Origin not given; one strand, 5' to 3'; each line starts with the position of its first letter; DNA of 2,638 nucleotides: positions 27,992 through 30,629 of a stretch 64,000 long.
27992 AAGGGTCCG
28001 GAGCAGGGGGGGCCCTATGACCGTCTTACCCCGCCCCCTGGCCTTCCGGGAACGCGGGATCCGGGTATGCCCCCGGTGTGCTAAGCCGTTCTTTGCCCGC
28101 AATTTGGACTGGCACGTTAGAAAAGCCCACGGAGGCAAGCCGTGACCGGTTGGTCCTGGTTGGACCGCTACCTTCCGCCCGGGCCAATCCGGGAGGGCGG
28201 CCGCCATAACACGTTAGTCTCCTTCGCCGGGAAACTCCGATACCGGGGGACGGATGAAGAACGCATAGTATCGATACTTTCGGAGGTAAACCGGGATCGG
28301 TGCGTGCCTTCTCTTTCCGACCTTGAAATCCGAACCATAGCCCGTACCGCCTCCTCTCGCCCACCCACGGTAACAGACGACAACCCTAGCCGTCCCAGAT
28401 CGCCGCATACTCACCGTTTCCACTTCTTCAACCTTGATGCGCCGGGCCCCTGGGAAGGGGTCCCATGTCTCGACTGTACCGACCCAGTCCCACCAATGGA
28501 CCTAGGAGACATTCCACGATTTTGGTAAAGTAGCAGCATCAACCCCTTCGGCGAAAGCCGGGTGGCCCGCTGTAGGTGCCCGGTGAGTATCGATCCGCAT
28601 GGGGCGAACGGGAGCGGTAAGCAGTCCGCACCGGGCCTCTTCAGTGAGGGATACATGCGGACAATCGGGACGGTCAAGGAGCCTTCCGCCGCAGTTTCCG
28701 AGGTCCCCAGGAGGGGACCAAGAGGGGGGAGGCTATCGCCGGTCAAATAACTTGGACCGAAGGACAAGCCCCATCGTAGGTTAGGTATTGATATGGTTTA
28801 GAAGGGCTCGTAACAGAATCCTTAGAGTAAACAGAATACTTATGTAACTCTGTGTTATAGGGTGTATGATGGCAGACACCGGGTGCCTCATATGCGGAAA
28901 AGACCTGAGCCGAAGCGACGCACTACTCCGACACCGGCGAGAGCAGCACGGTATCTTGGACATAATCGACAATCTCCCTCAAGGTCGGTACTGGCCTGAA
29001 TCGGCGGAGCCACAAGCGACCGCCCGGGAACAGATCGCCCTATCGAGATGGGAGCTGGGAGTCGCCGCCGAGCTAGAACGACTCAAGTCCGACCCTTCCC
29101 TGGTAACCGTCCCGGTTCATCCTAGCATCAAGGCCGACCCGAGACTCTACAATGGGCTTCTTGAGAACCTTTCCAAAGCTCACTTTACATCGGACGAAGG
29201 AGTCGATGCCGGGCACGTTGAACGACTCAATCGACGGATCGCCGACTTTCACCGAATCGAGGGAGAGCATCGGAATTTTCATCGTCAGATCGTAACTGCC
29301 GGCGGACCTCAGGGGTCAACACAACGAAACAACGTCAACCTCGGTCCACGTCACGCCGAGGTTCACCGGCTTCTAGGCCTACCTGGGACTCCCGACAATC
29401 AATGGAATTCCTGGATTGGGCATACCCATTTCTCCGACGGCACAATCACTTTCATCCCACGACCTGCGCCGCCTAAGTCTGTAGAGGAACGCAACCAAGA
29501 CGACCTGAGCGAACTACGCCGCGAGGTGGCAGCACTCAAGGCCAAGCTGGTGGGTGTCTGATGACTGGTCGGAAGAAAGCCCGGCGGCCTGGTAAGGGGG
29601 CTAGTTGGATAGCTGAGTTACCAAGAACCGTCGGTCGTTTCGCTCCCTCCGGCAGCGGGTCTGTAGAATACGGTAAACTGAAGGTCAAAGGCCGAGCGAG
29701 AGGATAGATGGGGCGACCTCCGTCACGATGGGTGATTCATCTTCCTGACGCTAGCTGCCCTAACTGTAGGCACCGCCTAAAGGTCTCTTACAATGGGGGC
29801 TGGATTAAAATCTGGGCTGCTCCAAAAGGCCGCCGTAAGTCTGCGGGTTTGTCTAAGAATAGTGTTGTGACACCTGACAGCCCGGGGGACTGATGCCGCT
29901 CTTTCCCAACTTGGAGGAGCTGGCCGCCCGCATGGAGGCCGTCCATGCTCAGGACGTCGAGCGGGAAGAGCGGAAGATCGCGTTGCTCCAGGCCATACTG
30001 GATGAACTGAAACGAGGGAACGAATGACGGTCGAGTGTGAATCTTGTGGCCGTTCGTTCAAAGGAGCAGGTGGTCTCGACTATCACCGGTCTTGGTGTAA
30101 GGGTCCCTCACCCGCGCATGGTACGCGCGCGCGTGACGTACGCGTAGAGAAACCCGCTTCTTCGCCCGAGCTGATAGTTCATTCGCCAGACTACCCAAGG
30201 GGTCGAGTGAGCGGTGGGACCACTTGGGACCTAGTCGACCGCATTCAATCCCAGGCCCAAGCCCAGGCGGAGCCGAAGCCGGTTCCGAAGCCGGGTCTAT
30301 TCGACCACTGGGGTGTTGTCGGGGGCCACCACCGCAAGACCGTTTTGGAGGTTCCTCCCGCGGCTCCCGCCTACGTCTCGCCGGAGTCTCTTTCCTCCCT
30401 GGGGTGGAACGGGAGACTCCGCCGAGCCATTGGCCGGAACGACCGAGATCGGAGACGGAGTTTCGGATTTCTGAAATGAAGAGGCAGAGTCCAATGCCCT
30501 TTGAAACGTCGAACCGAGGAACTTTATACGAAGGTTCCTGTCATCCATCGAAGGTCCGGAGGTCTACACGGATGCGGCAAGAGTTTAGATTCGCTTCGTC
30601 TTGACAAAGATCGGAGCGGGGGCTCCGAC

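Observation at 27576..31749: ~4.2-kb integrative element inserted in the first codons of the Fe-S scaffold gene sufU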

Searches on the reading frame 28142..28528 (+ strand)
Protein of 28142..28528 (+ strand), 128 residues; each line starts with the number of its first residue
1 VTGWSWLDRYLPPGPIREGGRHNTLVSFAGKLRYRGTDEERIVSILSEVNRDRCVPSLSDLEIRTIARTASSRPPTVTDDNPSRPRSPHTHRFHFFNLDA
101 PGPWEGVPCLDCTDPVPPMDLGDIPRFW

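Call 9: search_protein_families(library=pfam, max_evalue=0.1, proteins=[window:28142-28528:+])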
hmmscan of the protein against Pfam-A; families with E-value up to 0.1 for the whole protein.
window:28142-28528:+ (128 aa): 1 family
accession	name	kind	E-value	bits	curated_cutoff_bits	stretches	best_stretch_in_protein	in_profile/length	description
PF08708.16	PriCT_1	-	6.8e-11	42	21.1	1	14-73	6-64/67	Primase C terminal 1 (PriCT-1)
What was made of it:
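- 28142..28528 (+): Stand-alone PriCT-1 domain protein of 128 aa. This is the only replication-related signature, and no primase-polymerase or helicase domain accompanies it. PF08708 6.8e-11, 42 bits against a 21.1 cutoff (call 9).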

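Call 10: search_protein_families(library=phrogs, max_evalue=0.1, proteins=[window:28142-28528:+])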
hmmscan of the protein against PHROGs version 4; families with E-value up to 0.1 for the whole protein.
window:28142-28528:+ (128 aa): 2 families
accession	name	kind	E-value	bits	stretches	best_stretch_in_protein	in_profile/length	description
phrog_1883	-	DNA, RNA and nucleotide metabolism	0.00057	19.3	1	13-72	189-247/756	DNA helicase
phrog_695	-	DNA, RNA and nucleotide metabolism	0.0025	17.6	1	16-67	210-261/704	DNA polymerase/primase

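Call 36: find_encoding_contigs(protein=window:28142-28528:+, flank=10000, max_places=10)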
Protein window:28142-28528:+ (128 aa): 1 contig read that carries it; 1 place shown.
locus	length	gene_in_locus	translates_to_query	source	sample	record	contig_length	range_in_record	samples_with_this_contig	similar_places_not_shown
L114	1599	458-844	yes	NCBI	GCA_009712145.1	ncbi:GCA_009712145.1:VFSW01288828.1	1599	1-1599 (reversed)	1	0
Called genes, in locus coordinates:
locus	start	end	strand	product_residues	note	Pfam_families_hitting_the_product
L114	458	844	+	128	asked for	PF08708:PriCT_1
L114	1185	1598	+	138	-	?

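Call 43: search_protein_families(library=ncbifam, max_evalue=0.001, proteins=[window:28142-28528:+])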
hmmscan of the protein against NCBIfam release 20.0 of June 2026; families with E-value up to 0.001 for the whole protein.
window:28142-28528:+ (128 aa): 0 families

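Call 86: find_homologous_proteins(query=window:28142-28528:+, max_evalue=0.001)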
Query window:28142-28528:+ (128 aa): 6 proteins with E <= 0.001 among 13 candidates.
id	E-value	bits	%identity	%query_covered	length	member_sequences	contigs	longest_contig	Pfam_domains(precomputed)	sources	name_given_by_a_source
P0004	1.4e-73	264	87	98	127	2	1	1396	PF08708.17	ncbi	-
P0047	4.8e-52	194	65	97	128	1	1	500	PF08708.17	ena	-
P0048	1.8e-27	114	55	82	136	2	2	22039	PF08708.17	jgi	jgi:hypothetical protein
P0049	3.5e-26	110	65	63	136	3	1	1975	PF08708.17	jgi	-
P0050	4.1e-26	110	62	60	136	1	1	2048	PF08708.17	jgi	jgi:hypothetical protein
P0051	3.3e-25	107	63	61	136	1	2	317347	PF08708.17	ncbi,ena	-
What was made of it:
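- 28142..28528 (+): All homologues are stand-alone proteins of 127-136 aa (call 86).
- There is no replicase (calls 9, 10, 86). sufU has lost its native promoter, so precise excision is the only way to restore it.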

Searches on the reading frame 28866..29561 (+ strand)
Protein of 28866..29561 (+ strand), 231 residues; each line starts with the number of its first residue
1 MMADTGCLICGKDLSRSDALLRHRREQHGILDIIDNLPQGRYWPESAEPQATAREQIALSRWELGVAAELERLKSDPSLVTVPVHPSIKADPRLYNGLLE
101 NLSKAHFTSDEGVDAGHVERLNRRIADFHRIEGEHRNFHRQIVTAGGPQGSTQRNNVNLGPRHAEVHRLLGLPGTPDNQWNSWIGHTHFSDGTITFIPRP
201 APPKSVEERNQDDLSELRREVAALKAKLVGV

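Call 9: search_protein_families(library=pfam, max_evalue=0.1, proteins=[window:28866-29561:+])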
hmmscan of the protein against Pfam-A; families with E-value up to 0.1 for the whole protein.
window:28866-29561:+ (231 aa): 2 families
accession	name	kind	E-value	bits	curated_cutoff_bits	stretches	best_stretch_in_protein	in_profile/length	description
PF00096.32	zf-C2H2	-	0.0043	17.9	25.2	1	7-28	3-23/23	Zinc finger, C2H2 type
PF13894.12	zf-C2H2_4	-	0.023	15.8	27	1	7-28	3-24/24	C2H2-type zinc finger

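Call 10: search_protein_families(library=phrogs, max_evalue=0.1, proteins=[window:28866-29561:+])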
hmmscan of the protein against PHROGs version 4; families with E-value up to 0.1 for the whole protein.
window:28866-29561:+ (231 aa): 1 family
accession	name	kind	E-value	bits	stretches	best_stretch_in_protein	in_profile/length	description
phrog_14288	-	unknown function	0.042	14.5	1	190-207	39-56/59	-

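Call 67: search_protein_representatives(protein=window:28866-29561:+)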
Query: 231 residues. Proteins with E-value up to 0.001 (for the whole library): 17; up to 1e-10: 4; up to 1e-30: 1. The best 17 are listed.
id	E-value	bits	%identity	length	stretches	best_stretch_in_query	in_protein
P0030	1.4e-109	381.7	73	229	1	2-227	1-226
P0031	1.9e-22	96.5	35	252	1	2-228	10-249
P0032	2.0e-16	76.8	36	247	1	9-208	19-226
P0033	6.9e-14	68.5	31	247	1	5-222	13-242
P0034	1.4e-10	57.6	42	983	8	5-61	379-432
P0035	1.6e-08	51.0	27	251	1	5-221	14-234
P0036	1.4e-07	47.9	30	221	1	113-226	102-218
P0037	3.0e-07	46.8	39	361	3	6-55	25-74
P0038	3.8e-07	46.4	30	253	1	5-224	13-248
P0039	5.3e-06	42.7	29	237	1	7-227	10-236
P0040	1.2e-05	41.5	41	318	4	6-43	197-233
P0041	1.4e-05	41.3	38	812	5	4-31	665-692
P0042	1.9e-05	40.9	55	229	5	5-29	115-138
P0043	6.7e-05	39.1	28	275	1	5-221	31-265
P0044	6.0e-04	36.0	47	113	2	3-31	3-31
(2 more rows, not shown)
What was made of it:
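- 28866..29561 (+): ORF of 231 aa: an N-terminal C2H2 zinc finger, a His-rich conserved body and a C-terminal coiled coil. It belongs to a small family of unknown fold. 17 representatives at E<=1e-3 (call 67).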

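Call 74: predict_structure(alignment_id=A1)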
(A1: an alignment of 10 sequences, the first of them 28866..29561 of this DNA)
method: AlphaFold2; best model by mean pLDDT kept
length: 231 residues; sequences in the alignment: 10
mean_pLDDT: 88.8   pTM: 0.69
mean pLDDT of the five models: 88.8, 87.8, 87.6, 87.1, 85.3
residues with pLDDT >= 90: 133; 70-90: 89; 50-70: 8; < 50: 1
segments of 3 or more residues with pLDDT < 50: none
pLDDT, mean of each block of 10 residues (from residue 1): 75 89 91 87 91 94 94 93 91 94 91 82 95 92 79 76 94 90 90 90 88 95 86 53
secondary structure, 60 per line:
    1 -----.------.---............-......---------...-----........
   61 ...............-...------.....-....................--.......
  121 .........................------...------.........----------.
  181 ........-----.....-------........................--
elements in order: H17-28 E30-35 H53-75 H86-90 H92-111 H114-139 E140-145 E152-154 H161-169 E183-188 E194-198 H206-229
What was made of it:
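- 28866..29561 (+): AF2 mean pLDDT 88.8 (call 74).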

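Call 77: fold_search(model_id=the predicted structure, library=pdb)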
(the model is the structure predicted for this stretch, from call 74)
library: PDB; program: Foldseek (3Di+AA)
matches with E <= 10: 84; with E <= 0.001: 0
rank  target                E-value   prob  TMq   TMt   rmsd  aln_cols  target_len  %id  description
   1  4xsx_J                1.4e+00  0.07  0.17  0.04  25.5       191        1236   15  Crystal structure of CBR 703 bound to Escherichia coli RNA polymerase holoenzyme (released 2015-07-22)
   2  9a4a_A                1.8e+00  0.11  0.14  0.27  11.8        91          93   16  Model of YLAN-FUR by crosslinking MS and deep learning (released 2024-09-18)
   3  4a56                  2.0e+00  0.06  0.10  0.20  11.9        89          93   20  Crystal structure of the type 2 secretion system pilotin from Klebsiella Oxytoca (released 2011-12-07)
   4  5n6x_B                2.0e+00  0.03  0.11  0.08  17.8       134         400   10  Crystal structure of the Legionella effector WipA (released 2017-04-19)
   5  4mk6                  2.1e+00  0.07  0.10  0.13  13.8        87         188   11  Crystal Structure of Probable Dihydroxyacetone Kinase Regulator DHSK_reg from Listeria monocytogenes EGD-e (released 2013-09-18)
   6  6c6u_J                2.1e+00  0.04  0.16  0.04  27.0       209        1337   17  CryoEM structure of E.coli RNA polymerase elongation complex bound with NusG (released 2018-07-25)
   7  5tbz_I                2.3e+00  0.05  0.17  0.04  25.8       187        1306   13  E. Coli RNA Polymerase complexed with NusG (released 2016-12-07)
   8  8r6p_D                2.4e+00  0.05  0.18  0.05  24.2       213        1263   10  Mycobacterium smegnatis RNA polymerase RP2-like transcription initiation complex with SigmaA, RbpA, HelD N-terminal do (released 2024-10-02)
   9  5x11_C                2.4e+00  0.04  0.14  0.17  16.5       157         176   11  Crystal structure of Bacillus subtilis PadR in complex with operator DNA (released 2017-11-22)
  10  6u9q_A                2.6e+00  0.57  0.11  0.27   2.3        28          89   32  Crystal Structure Analysis of DNA-BCL11A Znf domain complex (released 2020-09-16)
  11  5n6x_A                2.6e+00  0.03  0.11  0.08  17.9       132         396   11  Crystal structure of the Legionella effector WipA (released 2017-04-19)
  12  9ylm_A                2.7e+00  0.60  0.11  0.28   1.4        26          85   35  BCL11A ZF4-6 in Complex with a DNA Sequence Observed in the Human Globin Locus Containing Motif TGTCCA (12-mer) (released 2026-03-04)
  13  6iok_I                2.7e+00  0.06  0.16  0.12  11.7       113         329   15  Cryo-EM structure of multidrug efflux pump MexAB-OprM (0 degree state) (released 2019-04-03)
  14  4kw3_A                2.7e+00  0.02  0.10  0.09  14.0       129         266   11  Crystal structure of the non-structural protein 1 N-terminal origin-recognition/nickase domain from the emerging human (released 2013-09-25)
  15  8gym_Z1               3.1e+00  0.08  0.11  0.23   9.5        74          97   18  Cryo-EM structure of Tetrahymena thermophila respiratory mega-complex MC IV2+(I+III2+II)2 (released 2023-06-14)
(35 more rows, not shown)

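Call 78: fold_search(model_id=the predicted structure, library=viral)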
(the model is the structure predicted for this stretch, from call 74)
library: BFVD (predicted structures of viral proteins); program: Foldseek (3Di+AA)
matches with E <= 10: 182; with E <= 0.001: 0
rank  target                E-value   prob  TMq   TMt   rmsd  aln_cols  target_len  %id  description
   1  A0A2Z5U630            3.4e-02  0.41  0.16  0.19  14.6       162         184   14  MIR-like membrane protein [Rhinolophus gammaherpesvirus 1]
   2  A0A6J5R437            3.7e-01  0.06  0.11  0.15  14.4       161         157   10  Uncharacterized protein [uncultured Caudovirales phage]
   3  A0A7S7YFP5            3.9e-01  0.16  0.18  0.25  16.2       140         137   14  Uncharacterized protein [Medusavirus stheno T3]
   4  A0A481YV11            6.0e-01  0.09  0.13  0.18  29.6       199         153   11  Uncharacterized protein [Marseillevirus LCMAC103]
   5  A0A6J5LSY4            6.8e-01  0.09  0.14  0.06  14.7       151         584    9  NrS-1 polymerase-like helicase domain-containing protein [uncultured Caudovirales phage]
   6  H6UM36                8.6e-01  0.12  0.18  0.19   9.0       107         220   16  ORF26E (Fragment) [Human herpesvirus 8]
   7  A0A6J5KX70            8.6e-01  0.04  0.10  0.15  14.2       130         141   12  Uncharacterized protein [uncultured Caudovirales phage]
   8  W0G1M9                1.2e+00  0.08  0.18  0.20  21.3       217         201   10  Non-structural protein 3 [Rotavirus A]
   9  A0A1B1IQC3            1.6e+00  0.02  0.10  0.11  30.1       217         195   13  (no name in the UniProt tables at hand)
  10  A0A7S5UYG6            1.7e+00  0.05  0.13  0.17  17.7       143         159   14  (no name in the UniProt tables at hand)
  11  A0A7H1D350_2          1.7e+00  0.04  0.18  0.07  23.4       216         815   11  Putative glycoprotein (Fragment) [Thrips tabaci associated bunyavirales 4]
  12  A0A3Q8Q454            1.7e+00  0.02  0.12  0.15  18.5       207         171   11  Uncharacterized protein [Sulfolobus polyhedral virus 2]
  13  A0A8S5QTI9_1          1.8e+00  0.05  0.18  0.04  20.8       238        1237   12  Structural protein [CrAss-like virus sp. ctDAq1]
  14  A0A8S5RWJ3            1.9e+00  0.04  0.14  0.17  21.8       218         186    9  Uncharacterized protein [Siphoviridae sp. ctHip2]
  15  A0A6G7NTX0            2.1e+00  0.04  0.15  0.17  19.6       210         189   10  Nonstructural protein NSP3 (Fragment) [Human rotavirus C]
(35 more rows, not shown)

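Call 80: find_related_loci(query=window:28866-29561:+, collection=viral_contigs, flank=10000)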
Query window:28866-29561:+ (231 aa) in viral_contigs; peptide patterns used: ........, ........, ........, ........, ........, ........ (x = any residue, [..] = any of these).
2 stretches matched a pattern, but none encodes a relative of the query by tblastn (E <= 1e-3).

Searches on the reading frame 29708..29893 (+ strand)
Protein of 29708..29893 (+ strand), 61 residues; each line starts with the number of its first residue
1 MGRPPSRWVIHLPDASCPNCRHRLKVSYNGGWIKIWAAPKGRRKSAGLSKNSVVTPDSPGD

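Call 9: search_protein_families(library=pfam, max_evalue=0.1, proteins=[window:29708-29893:+])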
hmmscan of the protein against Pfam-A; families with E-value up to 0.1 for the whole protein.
window:29708-29893:+ (61 aa): 1 family
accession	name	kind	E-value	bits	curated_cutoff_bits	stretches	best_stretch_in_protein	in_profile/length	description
PF06750.18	A24_N_bact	-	0.09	13.3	23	1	3-28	16-41/84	Bacterial Peptidase A24 N-terminal domain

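Call 10: search_protein_families(library=phrogs, max_evalue=0.1, proteins=[window:29708-29893:+])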
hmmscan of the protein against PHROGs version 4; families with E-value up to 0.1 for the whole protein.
window:29708-29893:+ (61 aa): 0 families

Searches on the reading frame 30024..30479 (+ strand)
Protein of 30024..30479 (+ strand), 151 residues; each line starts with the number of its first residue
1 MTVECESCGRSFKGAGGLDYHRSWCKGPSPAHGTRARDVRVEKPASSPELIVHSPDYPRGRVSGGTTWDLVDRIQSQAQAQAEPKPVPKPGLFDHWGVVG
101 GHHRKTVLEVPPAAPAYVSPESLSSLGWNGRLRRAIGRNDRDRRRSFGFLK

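Call 9: search_protein_families(library=pfam, max_evalue=0.1, proteins=[window:30024-30479:+])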
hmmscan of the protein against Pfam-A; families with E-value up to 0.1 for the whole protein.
window:30024-30479:+ (151 aa): 2 families
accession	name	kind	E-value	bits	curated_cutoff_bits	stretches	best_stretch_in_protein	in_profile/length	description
PF13913.12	zf-C2HC_2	-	0.0014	18.7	27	1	2-26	2-25/25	zinc-finger of a C2HC-type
PF24071.1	Phage_zn_bind_3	-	0.066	13.5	27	0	5-28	18-43/46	Phage FDXHR zinc binding domain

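Call 10: search_protein_families(library=phrogs, max_evalue=0.1, proteins=[window:30024-30479:+])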
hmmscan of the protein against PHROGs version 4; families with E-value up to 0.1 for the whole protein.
window:30024-30479:+ (151 aa): 0 families

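Call 35: find_encoding_contigs(protein=window:30024-30479:+, flank=10000, max_places=10)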
Protein window:30024-30479:+ (151 aa): 2 contigs read that carry it; 2 places shown.
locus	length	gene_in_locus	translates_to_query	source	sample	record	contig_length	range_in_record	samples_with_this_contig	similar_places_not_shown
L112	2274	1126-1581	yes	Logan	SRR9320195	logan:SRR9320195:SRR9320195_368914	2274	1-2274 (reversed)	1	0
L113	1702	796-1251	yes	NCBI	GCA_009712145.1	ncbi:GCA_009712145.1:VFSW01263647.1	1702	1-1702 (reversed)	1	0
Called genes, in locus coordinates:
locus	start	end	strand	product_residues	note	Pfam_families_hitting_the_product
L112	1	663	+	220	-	?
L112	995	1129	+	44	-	-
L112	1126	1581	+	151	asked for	-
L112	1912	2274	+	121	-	?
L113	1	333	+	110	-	?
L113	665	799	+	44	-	-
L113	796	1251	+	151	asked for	-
